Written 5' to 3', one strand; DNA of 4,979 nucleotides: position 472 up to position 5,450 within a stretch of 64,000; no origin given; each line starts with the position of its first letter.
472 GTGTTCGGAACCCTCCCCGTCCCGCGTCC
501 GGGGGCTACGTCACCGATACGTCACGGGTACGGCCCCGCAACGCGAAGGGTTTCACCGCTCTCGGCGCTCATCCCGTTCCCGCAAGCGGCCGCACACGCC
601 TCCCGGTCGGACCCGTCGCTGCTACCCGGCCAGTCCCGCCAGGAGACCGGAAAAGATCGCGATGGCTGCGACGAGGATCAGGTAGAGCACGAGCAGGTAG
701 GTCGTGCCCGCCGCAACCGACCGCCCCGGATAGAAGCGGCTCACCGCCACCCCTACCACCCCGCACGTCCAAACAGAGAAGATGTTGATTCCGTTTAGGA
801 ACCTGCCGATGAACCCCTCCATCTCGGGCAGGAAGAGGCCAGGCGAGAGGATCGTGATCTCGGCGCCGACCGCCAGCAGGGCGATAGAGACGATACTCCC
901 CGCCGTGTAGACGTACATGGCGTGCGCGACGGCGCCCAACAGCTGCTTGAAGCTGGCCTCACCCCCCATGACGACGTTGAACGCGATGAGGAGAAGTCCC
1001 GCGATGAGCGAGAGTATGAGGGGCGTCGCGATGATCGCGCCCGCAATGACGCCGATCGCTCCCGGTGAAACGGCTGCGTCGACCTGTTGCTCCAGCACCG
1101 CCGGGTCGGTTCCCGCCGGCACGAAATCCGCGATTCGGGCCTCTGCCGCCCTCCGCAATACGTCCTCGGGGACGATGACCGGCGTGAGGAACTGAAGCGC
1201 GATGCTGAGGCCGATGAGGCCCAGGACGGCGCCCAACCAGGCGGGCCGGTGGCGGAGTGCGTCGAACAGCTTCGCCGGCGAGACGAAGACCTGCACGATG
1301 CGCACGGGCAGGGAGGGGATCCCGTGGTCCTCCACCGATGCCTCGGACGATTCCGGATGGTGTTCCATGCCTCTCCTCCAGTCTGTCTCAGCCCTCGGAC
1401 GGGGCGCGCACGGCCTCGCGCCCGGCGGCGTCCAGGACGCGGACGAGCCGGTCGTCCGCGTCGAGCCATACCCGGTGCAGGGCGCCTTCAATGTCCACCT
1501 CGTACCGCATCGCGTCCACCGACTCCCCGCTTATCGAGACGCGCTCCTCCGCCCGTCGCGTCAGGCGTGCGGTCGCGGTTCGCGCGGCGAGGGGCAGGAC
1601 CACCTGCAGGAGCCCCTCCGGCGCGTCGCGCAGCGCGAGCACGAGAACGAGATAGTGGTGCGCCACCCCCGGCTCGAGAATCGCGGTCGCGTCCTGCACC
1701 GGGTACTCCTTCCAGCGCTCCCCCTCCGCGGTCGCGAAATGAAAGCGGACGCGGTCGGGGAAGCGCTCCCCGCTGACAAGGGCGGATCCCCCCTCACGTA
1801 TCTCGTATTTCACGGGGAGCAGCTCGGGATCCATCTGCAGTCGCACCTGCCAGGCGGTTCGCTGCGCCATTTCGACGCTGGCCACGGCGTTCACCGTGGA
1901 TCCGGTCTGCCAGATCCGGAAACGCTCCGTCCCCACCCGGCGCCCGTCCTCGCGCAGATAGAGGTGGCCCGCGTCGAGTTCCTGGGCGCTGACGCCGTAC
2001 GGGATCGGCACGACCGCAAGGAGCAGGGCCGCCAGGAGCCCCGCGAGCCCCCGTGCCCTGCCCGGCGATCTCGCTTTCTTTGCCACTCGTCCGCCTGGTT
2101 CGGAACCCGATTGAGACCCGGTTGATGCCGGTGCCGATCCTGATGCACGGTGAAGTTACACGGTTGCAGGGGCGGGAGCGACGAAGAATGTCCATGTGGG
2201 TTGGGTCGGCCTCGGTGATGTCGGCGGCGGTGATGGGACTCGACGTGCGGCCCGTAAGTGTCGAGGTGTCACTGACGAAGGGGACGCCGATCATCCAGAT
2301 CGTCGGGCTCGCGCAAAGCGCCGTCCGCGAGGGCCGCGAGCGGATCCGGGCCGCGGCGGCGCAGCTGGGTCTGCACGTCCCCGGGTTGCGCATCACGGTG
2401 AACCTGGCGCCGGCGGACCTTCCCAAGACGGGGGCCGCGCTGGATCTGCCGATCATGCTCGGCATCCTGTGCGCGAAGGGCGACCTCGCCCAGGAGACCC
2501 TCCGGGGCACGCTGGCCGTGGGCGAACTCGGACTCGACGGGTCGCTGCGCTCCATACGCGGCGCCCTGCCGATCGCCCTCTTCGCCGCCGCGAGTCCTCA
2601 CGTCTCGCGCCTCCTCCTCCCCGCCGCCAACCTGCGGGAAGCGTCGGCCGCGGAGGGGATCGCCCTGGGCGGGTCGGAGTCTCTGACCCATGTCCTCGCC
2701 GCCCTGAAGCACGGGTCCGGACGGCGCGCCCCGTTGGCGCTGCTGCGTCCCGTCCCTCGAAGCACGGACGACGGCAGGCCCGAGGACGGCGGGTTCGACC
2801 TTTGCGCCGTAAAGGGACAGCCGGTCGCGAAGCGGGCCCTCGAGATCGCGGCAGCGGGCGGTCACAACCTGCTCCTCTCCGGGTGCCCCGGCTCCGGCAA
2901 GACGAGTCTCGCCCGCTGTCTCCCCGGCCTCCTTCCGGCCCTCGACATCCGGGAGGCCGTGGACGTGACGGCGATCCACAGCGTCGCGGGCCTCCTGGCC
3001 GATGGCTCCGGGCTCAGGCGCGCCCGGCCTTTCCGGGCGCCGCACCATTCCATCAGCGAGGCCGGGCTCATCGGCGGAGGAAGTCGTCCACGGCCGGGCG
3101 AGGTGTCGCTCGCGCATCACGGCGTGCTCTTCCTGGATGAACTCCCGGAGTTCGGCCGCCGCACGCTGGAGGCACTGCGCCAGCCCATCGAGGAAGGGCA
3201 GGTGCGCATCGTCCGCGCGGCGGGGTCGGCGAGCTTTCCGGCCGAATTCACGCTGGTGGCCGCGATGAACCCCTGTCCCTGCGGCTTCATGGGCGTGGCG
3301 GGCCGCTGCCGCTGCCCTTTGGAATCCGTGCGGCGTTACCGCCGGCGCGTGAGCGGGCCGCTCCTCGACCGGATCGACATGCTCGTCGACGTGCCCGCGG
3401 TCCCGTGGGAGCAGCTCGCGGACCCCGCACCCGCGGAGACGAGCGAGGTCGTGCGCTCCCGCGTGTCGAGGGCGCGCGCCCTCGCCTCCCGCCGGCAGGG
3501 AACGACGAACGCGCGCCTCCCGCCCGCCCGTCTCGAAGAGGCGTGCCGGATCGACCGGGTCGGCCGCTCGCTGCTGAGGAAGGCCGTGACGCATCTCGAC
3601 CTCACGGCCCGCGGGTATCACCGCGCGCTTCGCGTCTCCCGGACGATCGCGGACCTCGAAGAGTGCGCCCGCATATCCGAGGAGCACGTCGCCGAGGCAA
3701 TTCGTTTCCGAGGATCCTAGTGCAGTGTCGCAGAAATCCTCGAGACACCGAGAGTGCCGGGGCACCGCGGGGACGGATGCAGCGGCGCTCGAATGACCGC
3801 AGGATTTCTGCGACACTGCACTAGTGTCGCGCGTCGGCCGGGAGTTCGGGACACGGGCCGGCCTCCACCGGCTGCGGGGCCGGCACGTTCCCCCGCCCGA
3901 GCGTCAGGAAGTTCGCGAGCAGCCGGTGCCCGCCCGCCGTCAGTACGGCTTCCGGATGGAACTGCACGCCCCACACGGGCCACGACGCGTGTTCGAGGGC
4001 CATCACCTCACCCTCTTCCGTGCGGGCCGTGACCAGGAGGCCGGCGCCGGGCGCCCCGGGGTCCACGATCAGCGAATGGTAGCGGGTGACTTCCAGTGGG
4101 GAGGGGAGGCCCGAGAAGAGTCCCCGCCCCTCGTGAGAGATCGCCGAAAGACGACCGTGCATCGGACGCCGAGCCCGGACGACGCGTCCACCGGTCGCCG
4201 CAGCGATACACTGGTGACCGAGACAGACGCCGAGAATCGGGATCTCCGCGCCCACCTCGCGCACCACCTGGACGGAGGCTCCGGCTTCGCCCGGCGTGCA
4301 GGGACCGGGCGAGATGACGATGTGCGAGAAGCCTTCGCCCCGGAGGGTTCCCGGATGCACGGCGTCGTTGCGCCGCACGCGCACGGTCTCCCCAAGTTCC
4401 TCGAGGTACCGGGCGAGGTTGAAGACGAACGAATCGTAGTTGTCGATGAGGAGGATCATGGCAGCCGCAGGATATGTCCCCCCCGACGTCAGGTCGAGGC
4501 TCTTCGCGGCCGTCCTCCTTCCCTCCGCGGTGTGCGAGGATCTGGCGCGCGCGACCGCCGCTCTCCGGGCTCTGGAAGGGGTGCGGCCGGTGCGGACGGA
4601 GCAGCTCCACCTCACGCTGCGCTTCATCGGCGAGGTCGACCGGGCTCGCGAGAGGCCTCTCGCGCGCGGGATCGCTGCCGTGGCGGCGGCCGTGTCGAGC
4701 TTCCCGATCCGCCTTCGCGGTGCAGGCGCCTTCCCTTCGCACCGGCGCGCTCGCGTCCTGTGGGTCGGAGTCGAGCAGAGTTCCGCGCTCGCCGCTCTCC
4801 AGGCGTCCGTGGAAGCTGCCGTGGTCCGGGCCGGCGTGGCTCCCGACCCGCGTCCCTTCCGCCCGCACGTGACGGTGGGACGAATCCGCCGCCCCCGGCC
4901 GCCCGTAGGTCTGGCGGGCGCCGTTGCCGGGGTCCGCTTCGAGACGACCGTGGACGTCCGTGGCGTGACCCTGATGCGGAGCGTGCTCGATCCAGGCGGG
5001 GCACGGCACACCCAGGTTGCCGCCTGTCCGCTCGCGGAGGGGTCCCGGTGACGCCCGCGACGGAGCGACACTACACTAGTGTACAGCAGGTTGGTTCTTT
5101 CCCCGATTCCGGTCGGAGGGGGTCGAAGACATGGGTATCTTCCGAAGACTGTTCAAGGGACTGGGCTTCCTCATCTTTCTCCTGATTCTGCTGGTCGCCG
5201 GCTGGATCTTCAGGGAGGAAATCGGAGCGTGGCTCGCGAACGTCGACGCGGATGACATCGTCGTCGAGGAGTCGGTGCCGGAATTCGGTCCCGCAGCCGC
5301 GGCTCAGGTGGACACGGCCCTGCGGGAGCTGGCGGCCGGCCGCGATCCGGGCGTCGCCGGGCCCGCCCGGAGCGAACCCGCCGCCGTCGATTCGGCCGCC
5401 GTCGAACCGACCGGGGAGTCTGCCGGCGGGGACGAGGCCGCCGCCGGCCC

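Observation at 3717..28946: Family of CTAG-bounded palindromic mini-elements that sit on amber stop codons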

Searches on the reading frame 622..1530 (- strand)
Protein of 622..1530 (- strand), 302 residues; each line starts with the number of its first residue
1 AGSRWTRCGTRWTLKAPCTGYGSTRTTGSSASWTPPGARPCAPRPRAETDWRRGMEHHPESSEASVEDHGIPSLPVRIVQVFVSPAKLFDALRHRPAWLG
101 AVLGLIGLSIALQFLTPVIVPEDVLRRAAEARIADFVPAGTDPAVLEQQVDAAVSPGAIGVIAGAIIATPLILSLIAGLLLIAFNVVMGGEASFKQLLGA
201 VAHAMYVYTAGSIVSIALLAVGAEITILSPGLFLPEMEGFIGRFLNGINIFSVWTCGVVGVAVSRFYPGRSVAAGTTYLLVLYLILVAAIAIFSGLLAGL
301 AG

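Call 16: search_protein_families(library=pfam, proteins=[window:622-1530:-], max_evalue=0.01)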
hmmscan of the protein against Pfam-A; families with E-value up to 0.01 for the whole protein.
window:622-1530:- (302 aa): 1 family
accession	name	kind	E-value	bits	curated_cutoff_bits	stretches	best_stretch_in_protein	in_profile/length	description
PF04893.22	Yip1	-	2.7e-08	34.3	28.6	1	80-289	2-172/173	Yip1 domain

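Call 87: find_encoding_contigs(protein=window:625-1368:-, flank=10000, max_places=2)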
Protein window:625-1368:- (248 aa): 1 contig read that carries it; 1 place shown.
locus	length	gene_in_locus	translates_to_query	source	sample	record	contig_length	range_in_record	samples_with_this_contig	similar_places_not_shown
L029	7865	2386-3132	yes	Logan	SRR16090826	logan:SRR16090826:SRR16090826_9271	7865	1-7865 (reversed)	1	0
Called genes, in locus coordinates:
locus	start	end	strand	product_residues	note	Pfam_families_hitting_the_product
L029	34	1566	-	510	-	PF13541:ChlI, PF00493:MCM (faint), PF01078:Mg_chelatase, PF00158:Sigma54_activat (faint), PF07728:AAA_5 (faint), PF13335:Mg_chelatase_C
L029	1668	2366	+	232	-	-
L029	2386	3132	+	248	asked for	PF04893:Yip1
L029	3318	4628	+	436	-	PF25919:BSH_CusB (faint), PF00364:Biotin_lipoyl (faint), PF25917:BSH_RND, PF25990:Beta-barrel_YknX (weak)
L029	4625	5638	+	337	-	PF00005:ABC_tran, PF02463:SMC_N, PF13304:AAA_21 (faint)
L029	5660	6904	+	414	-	PF12704:MacB_PCD, PF02687:FtsX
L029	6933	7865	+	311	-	?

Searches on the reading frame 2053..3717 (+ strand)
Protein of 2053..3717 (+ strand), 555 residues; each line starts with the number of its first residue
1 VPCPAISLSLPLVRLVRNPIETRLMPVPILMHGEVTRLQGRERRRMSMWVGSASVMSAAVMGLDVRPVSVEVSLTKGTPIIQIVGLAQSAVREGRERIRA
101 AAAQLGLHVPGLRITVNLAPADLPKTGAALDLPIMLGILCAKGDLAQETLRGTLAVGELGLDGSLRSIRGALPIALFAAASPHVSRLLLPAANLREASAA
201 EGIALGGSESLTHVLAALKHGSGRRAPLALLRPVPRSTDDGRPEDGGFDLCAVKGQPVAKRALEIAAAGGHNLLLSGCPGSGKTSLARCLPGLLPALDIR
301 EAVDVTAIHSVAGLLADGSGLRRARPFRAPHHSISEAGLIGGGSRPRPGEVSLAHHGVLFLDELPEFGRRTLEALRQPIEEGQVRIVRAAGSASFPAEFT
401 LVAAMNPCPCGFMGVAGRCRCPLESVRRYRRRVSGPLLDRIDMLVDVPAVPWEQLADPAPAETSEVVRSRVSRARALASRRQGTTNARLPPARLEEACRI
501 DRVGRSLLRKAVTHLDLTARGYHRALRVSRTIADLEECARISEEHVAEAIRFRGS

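Call 16: search_protein_families(library=pfam, proteins=[window:2053-3717:+], max_evalue=0.01)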
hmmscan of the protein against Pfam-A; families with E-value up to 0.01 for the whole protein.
window:2053-3717:+ (555 aa): 8 families
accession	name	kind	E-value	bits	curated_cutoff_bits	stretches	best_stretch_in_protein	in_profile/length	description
PF01078.27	Mg_chelatase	-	6.9e-87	290.6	20.3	1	249-454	1-206/207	Magnesium chelatase, subunit ChlI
PF13541.12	ChlI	-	3.6e-35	120.9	27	1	70-193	1-121/121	Subunit ChlI of Mg-chelatase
PF13335.12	Mg_chelatase_C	-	1.7e-27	96.3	26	1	462-553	2-94/94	Magnesium chelatase, subunit ChlI C-terminal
PF07728.20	AAA_5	-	2.1e-06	28.2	22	1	355-409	66-125/139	AAA domain (dynein-related subfamily)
PF00158.32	Sigma54_activat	-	2.6e-05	24.4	20.2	1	340-406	78-142/168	Sigma-54 interaction domain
PF00493.29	MCM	-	2.9e-05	23.7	23.3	1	348-409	114-175/224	MCM P-loop domain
PF05496.18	RuvB_N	-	0.002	18.4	27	0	272-290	35-53/159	Holliday junction DNA helicase RuvB P-loop domain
PF13191.12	AAA_16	-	0.0025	18.7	32.6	1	262-291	15-45/167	AAA ATPase domain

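Call 37: find_homologous_proteins(query=window:2053-3717:+, max_evalue=1e-50)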
Query window:2053-3717:+ (555 aa): 8000 proteins with E <= 1e-50 among 8000 candidates; the best 120 are listed.
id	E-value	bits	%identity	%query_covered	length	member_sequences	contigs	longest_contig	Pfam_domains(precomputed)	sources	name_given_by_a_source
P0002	0.0e+0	1066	98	92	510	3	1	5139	PF00158.33,PF13335.13,PF00493.30,PF07728.21,PF01078.28,PF13541.13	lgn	-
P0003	4.2e-281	952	89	92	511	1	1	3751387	PF13335.13,PF07728.21,PF01078.28,PF13541.13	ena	-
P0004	9.7e-278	941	88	92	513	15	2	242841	PF13335.13,PF07728.21,PF01078.28,PF13541.13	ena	-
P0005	1.2e-275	934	87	92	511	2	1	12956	PF13335.13,PF07728.21,PF01078.28,PF13541.13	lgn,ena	-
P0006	1.7e-275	933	87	92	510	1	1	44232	PF13335.13,PF07728.21,PF01078.28,PF13541.13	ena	-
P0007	4.1e-275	932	87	92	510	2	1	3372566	PF13335.13,PF07728.21,PF01078.28,PF13541.13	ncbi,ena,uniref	ncbi:YifB family Mg chelatase-like AAA ATPase [Candidatus Palauibacter sp.]|uniref:YifB family Mg ch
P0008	1.2e-274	930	86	92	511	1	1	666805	PF13335.13,PF01078.28,PF13541.13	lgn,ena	-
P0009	3.2e-274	929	87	92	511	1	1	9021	PF13335.13,PF07728.21,PF01078.28,PF13541.13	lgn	-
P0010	5.1e-274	928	87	92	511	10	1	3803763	PF13335.13,PF00493.30,PF07728.21,PF01078.28,PF13541.13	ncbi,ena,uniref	ncbi:YifB family Mg chelatase-like AAA ATPase [Candidatus Palauibacter sp.]|uniref:YifB family Mg ch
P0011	8.4e-274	928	86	92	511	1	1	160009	PF13335.13,PF07728.21,PF01078.28,PF13541.13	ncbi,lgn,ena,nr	ncbi:MAG: YifB family Mg chelatase-like AAA ATPase [Gemmatimonadota bacterium]|nr:YifB family Mg che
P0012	9.2e-274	927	87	92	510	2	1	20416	PF13335.13,PF07728.21,PF01078.28,PF13541.13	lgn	-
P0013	1.4e-273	927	87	92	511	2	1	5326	PF13335.13,PF07728.21,PF01078.28,PF13541.13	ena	-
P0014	1.7e-272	923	86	92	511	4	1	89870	PF13335.13,PF07728.21,PF01078.28,PF13541.13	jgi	-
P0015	5.9e-272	921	86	92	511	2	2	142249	PF13335.13,PF07728.21,PF01078.28,PF13541.13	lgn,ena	-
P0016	1.8e-271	920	87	92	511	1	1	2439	PF13335.13,PF07728.21,PF01078.28,PF13541.13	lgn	-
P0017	7.4e-270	915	85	92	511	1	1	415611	PF13335.13,PF07728.21,PF01078.28,PF13541.13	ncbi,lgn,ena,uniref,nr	ncbi:YifB family Mg chelatase-like AAA ATPase [Candidatus Palauibacter polyketidifaciens]|uniref:Yif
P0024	1.5e-257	874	83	92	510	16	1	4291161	PF13335.13,PF07728.21,PF01078.28,PF13541.13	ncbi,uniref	ncbi:YifB family Mg chelatase-like AAA ATPase [Candidatus Palauibacter sp.]|uniref:YifB family Mg ch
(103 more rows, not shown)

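Call 38: find_encoding_contigs(protein=P0002, flank=4000, max_places=3)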
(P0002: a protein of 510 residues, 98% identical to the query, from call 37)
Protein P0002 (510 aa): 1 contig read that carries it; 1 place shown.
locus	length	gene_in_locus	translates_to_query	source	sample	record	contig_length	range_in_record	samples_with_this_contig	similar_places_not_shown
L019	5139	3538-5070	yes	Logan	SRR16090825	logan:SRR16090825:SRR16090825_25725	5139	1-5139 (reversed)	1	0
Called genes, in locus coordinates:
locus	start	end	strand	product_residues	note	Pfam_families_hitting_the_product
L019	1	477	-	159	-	?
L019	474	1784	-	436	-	PF25919:BSH_CusB (faint), PF00364:Biotin_lipoyl (faint), PF25917:BSH_RND, PF25990:Beta-barrel_YknX (weak)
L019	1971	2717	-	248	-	PF04893:Yip1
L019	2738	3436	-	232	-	PF19630:DUF6134 (faint)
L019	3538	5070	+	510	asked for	PF13541:ChlI, PF00158:Sigma54_activat (faint), PF00493:MCM (faint), PF01078:Mg_chelatase, PF07728:AAA_5 (faint), PF13335:Mg_chelatase_C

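Call 39: find_encoding_contigs(protein=P0003, flank=10000, max_places=2)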
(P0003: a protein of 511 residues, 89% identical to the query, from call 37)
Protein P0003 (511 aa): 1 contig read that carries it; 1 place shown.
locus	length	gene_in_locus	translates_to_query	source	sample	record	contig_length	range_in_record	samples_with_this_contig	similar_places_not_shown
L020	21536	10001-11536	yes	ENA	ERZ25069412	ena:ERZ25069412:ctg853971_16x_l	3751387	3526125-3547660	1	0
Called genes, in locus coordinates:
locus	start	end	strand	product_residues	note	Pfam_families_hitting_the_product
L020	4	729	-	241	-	PF02585:PIG-L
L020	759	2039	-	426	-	PF12704:MacB_PCD, PF02687:FtsX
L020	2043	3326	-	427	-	PF12704:MacB_PCD, PF02687:FtsX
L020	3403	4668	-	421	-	PF12704:MacB_PCD, PF02687:FtsX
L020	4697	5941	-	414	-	PF12704:MacB_PCD, PF02687:FtsX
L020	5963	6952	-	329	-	PF00005:ABC_tran, PF02463:SMC_N, PF13304:AAA_21 (faint)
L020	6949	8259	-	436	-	PF25919:BSH_CusB (faint), PF00364:Biotin_lipoyl (faint), PF25917:BSH_RND, PF25973:BSH_CzcB (faint), PF25990:Beta-barrel_YknX (weak)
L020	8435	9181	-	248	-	PF04893:Yip1 (weak)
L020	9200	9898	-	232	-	-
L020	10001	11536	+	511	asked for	PF13541:ChlI, PF01078:Mg_chelatase, PF07728:AAA_5 (faint), PF13335:Mg_chelatase_C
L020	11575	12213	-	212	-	PF00117:GATase, PF07722:Peptidase_C26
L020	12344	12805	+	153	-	PF02834:LigT_PEase, PF13563:2_5_RNA_ligase2, PF02834:LigT_PEase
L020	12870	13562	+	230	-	-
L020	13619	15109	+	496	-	PF00171:Aldedh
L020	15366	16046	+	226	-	PF10502:Peptidase_S26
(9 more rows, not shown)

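Call 40: find_encoding_contigs(protein=P0007, flank=10000, max_places=2)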
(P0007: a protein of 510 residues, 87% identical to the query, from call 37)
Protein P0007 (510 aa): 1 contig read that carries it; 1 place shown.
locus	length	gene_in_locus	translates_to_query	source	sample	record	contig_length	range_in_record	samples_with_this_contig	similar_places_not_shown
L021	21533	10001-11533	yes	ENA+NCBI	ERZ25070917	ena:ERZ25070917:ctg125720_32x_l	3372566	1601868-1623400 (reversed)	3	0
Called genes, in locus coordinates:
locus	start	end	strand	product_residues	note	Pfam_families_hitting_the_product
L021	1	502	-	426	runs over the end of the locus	PF12704:MacB_PCD, PF02687:FtsX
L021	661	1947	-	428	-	PF12704:MacB_PCD, PF02687:FtsX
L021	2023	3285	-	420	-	PF12704:MacB_PCD, PF02687:FtsX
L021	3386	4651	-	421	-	PF12704:MacB_PCD, PF02687:FtsX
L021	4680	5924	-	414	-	PF12704:MacB_PCD, PF02687:FtsX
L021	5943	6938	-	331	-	PF00005:ABC_tran, PF02463:SMC_N (weak), PF13304:AAA_21 (faint)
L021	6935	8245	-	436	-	PF25919:BSH_CusB (faint), PF00364:Biotin_lipoyl (faint), PF25917:BSH_RND, PF25990:Beta-barrel_YknX (weak)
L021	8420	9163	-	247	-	PF04893:Yip1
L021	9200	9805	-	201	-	PF19630:DUF6134 (weak)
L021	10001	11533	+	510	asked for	PF13541:ChlI, PF01078:Mg_chelatase, PF07728:AAA_5 (faint), PF13335:Mg_chelatase_C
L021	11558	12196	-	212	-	PF00117:GATase, PF07722:Peptidase_C26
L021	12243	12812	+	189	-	PF02834:LigT_PEase, PF13563:2_5_RNA_ligase2, PF02834:LigT_PEase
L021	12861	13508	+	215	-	-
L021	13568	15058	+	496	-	PF00171:Aldedh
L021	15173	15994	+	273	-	PF10502:Peptidase_S26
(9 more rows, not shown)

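Call 44: find_encoding_contigs(protein=P0010, flank=10000, max_places=2)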
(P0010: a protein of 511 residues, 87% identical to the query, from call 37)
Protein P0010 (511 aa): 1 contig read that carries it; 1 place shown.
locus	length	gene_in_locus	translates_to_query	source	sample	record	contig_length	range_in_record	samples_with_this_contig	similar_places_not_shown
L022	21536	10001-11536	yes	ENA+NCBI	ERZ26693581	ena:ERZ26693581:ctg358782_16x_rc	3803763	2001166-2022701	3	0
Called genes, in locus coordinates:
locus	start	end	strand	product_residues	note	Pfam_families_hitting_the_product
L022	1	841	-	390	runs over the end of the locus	PF00266:Aminotran_5, PF01212:Beta_elim_lyase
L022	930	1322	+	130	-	-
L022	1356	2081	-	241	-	PF02585:PIG-L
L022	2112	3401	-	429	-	PF12704:MacB_PCD, PF02687:FtsX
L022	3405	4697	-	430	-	PF12704:MacB_PCD, PF02687:FtsX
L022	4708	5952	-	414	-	PF12704:MacB_PCD, PF02687:FtsX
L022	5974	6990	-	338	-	PF00005:ABC_tran, PF02463:SMC_N, PF13304:AAA_21 (faint)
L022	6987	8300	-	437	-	PF25919:BSH_CusB (faint), PF00364:Biotin_lipoyl (faint), PF25917:BSH_RND, PF25990:Beta-barrel_YknX (weak)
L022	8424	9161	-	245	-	PF04893:Yip1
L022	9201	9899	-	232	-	-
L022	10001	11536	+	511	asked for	PF13541:ChlI, PF00493:MCM (faint), PF01078:Mg_chelatase, PF07728:AAA_5 (faint), PF13335:Mg_chelatase_C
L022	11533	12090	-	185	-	PF00117:GATase, PF07722:Peptidase_C26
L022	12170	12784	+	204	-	PF02834:LigT_PEase, PF13563:2_5_RNA_ligase2, PF02834:LigT_PEase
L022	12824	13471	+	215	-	-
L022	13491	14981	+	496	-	PF00171:Aldedh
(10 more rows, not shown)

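Call 45: find_encoding_contigs(protein=P0024, flank=10000, max_places=2)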
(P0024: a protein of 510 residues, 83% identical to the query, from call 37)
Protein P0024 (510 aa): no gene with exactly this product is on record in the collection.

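Call 72: find_encoding_contigs(protein=P0004, flank=1500, max_places=2)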
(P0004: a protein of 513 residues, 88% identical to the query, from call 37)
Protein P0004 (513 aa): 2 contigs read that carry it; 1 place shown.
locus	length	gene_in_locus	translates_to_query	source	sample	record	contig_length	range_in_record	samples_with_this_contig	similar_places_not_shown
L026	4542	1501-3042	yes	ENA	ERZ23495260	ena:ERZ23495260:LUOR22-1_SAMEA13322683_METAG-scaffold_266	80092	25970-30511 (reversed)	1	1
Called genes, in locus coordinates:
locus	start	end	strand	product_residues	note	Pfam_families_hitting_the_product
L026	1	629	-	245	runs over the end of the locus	PF04893:Yip1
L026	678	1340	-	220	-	-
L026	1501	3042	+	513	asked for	PF13541:ChlI, PF01078:Mg_chelatase, PF07728:AAA_5 (faint), PF13335:Mg_chelatase_C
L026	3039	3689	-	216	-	PF00117:GATase, PF07722:Peptidase_C26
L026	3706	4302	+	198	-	PF02834:LigT_PEase, PF13563:2_5_RNA_ligase2, PF02834:LigT_PEase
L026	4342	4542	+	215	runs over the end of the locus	-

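Call 73: find_encoding_contigs(protein=P0017, flank=1500, max_places=1)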
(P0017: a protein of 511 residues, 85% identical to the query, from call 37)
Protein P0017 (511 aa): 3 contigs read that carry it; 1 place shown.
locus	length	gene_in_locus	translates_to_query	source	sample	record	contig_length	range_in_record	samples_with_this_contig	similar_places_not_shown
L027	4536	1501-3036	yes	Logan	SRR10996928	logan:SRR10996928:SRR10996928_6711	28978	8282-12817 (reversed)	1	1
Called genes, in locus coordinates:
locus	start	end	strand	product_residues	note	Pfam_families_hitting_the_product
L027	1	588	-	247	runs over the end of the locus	PF04893:Yip1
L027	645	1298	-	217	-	-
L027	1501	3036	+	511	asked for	PF13541:ChlI, PF07728:AAA_5 (faint), PF01078:Mg_chelatase, PF13335:Mg_chelatase_C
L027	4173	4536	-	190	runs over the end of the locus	PF00117:GATase, PF07722:Peptidase_C26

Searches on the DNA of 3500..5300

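Call 71: search_rna_families(source=window, start=3500, end=5300, threshold=evalue, max_evalue=1)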
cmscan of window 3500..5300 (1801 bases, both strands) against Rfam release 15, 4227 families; matches with E-value up to 1: 2.
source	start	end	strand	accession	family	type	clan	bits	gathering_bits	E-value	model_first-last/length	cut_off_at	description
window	3721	3820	-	RF03977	mir-976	Gene; miRNA;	-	24.9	100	0.12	1-85/85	no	mir-976 microRNA precursor family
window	3721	3823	-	RF01009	mir-M7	Gene; miRNA;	-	22.2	91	0.093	1-67/67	no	mir-M7 microRNA precursor family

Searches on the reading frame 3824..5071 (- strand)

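Call 16: search_protein_families(library=pfam, proteins=[window:3824-5071:-], max_evalue=0.01)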
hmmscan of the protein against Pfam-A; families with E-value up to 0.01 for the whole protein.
window:3824-5071:- (416 aa): 2 families
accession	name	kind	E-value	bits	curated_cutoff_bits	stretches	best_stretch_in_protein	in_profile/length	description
PF00117.34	GATase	-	2.3e-51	174.6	22.8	1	207-389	1-187/190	Glutamine amidotransferase class-I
PF07722.19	Peptidase_C26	-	4.8e-11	43.3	20.5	1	272-374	101-219/219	Peptidase C26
